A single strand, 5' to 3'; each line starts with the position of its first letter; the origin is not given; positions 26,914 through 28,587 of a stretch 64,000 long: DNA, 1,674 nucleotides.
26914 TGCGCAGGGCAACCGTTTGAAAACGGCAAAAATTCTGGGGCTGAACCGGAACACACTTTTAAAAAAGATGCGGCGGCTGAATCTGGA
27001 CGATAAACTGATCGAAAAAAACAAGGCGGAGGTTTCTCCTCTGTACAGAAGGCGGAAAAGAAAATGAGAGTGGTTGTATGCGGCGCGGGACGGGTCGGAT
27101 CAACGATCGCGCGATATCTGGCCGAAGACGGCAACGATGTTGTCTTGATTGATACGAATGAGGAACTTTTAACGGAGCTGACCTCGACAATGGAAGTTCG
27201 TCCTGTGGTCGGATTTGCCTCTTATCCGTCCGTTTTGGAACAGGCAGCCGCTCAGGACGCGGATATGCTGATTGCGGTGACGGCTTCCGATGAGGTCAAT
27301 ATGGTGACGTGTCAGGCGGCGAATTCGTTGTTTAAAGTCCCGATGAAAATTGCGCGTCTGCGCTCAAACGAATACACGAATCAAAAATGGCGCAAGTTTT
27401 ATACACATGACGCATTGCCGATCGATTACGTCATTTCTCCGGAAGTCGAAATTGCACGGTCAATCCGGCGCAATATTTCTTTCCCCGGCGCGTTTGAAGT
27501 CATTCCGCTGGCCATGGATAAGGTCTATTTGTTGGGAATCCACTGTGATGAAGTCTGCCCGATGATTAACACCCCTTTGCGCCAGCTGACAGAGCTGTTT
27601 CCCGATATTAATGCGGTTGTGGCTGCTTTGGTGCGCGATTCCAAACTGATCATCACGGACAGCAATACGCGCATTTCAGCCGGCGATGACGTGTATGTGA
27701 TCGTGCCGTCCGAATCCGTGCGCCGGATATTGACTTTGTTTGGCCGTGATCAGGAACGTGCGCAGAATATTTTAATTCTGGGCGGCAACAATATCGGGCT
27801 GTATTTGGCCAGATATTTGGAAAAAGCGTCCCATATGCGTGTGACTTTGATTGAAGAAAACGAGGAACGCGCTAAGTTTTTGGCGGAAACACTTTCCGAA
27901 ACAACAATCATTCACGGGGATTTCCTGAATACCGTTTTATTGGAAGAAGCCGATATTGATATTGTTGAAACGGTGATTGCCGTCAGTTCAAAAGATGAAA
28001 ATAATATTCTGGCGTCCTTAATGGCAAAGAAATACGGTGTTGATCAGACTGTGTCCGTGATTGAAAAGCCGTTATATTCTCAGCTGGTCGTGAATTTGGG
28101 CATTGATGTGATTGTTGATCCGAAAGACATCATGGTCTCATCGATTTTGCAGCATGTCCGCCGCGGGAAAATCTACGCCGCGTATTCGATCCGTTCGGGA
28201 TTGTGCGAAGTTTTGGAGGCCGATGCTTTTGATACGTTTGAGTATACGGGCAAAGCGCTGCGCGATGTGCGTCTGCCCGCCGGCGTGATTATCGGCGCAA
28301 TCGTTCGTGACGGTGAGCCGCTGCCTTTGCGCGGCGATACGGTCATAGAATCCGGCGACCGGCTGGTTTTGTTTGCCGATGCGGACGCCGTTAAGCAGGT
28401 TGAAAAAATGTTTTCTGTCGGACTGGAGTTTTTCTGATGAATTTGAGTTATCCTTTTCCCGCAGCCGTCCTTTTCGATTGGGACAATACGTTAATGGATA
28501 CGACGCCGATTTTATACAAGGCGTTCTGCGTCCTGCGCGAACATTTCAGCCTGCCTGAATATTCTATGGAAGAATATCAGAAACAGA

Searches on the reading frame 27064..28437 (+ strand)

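Call 14: search_protein_families(library=ncbifam, proteins=[window:27064-28437:+])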
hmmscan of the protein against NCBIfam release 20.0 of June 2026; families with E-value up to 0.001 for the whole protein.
window:27064-28437:+ (457 aa): 63 families (the best 25 are shown)
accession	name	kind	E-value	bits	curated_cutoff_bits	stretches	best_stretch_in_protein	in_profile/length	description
NF007031.0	PRK09496.1-2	equivalog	1e-171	572.1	289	1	1-457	1-458/458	Trk system potassium transporter TrkA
NF007032.0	PRK09496.1-4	equivalog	2.8e-130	435.3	309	1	1-457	1-457/457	Trk system potassium transporter TrkA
NF007030.0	PRK09496.1-1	equivalog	5.8e-119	397.7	371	1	1-453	1-454/458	Trk system potassium transporter TrkA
NF007039.0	PRK09496.3-2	equivalog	1.2e-117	393.4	293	1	1-451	1-445/446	Trk system potassium transporter TrkA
NF007041.0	PRK09496.3-4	equivalog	9.9e-102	341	386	1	1-453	1-446/450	Trk system potassium transporter TrkA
NF007038.0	PRK09496.2-6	equivalog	2.5e-89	300.1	374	1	1-450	1-444/445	Trk system potassium transporter TrkA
NF007034.0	PRK09496.2-1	subfamily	5.4e-89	299.1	344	1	1-449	1-444/445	Trk system potassium transporter TrkA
NF007033.0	PRK09496.1-5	equivalog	3.9e-78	263.5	338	1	1-449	1-446/449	Trk system potassium transporter TrkA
NF007036.0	PRK09496.2-3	subfamily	2.4e-75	254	407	1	1-450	1-447/448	Trk system potassium transporter TrkA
NF007040.0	PRK09496.3-3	equivalog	7e-63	212.8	455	1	2-451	5-462/462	Trk system potassium transporter TrkA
NF007037.0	PRK09496.2-4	equivalog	8.5e-63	212.7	445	1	1-450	1-453/454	Trk system potassium transporter TrkA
NF007035.0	PRK09496.2-2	equivalog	3.8e-62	210.5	521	1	1-450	1-449/455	Trk system potassium transporter TrkA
NF007043.0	PRK09496.3-6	equivalog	4.8e-59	200.3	384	1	1-447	1-441/445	Trk system potassium transporter TrkA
NF007042.0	PRK09496.3-5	equivalog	2.4e-45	155.1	467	1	1-448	1-460/466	Trk system potassium transporter TrkA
NF003716.0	PRK05326.1-3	equivalog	4.2e-12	45.3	355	1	382-450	413-481/499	potassium/proton antiporter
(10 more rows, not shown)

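Call 15: search_protein_families(library=pfam, proteins=[window:27064-28437:+])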
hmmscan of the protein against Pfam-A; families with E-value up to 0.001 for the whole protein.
window:27064-28437:+ (457 aa): 24 families
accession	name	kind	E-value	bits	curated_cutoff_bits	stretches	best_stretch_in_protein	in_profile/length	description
PF02254.24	TrkA_N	-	9.3e-49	165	23.8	2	3-126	1-116/116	TrkA-N domain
PF02080.26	TrkA_C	-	3.3e-23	81.8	27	2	396-450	14-70/71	TrkA-C domain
PF13241.12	NAD_binding_7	-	3.8e-10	40.7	22.1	1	2-88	9-84/104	Putative NAD(P)-binding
PF02558.23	ApbA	-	1.6e-09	38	22.2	1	3-70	1-71/150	Ketopantoate reductase PanE/ApbA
PF01266.30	DAO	-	3.8e-09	37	27.9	1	2-34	1-33/353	FAD dependent oxidoreductase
PF07992.20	Pyr_redox_2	-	3.1e-08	33.8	26.1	0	2-42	144-184/291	Pyridine nucleotide-disulphide oxidoreductase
PF03435.24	Sacchrp_dh_NADP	-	8.7e-08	33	25.1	0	3-70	1-73/129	Saccharopine dehydrogenase NADP binding domain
PF01210.29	NAD_Gly3P_dh_N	-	1e-07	32.5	23.1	1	3-87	2-91/158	NAD-dependent glycerol-3-phosphate dehydrogenase N-terminus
PF00070.33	Pyr_redox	-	1.5e-07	32.3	22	0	2-39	1-38/82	Pyridine nucleotide-disulphide oxidoreductase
PF13460.12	NAD_binding_10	-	2.1e-07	31.4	27.2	0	8-78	3-73/184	NAD(P)H-binding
PF01488.26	Shikimate_DH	-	2.5e-07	31.3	24.3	0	2-78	14-88/138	Shikimate / quinate 5-dehydrogenase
PF13478.12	XdhC_C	-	9.4e-07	29.8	29.7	0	3-81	1-72/125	XdhC Rossmann domain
PF13450.12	NAD_binding_8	-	9.4e-07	29.5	21.9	0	6-34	2-30/68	NAD(P)-binding Rossmann-like domain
PF03807.23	F420_oxidored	-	1.1e-06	29.6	21.6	0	3-71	2-65/94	NADP oxidoreductase coenzyme F420-dependent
PF02737.24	3HCDH_N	-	2.1e-06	28.2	22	1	3-44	2-43/180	3-hydroxyacyl-CoA dehydrogenase, NAD binding domain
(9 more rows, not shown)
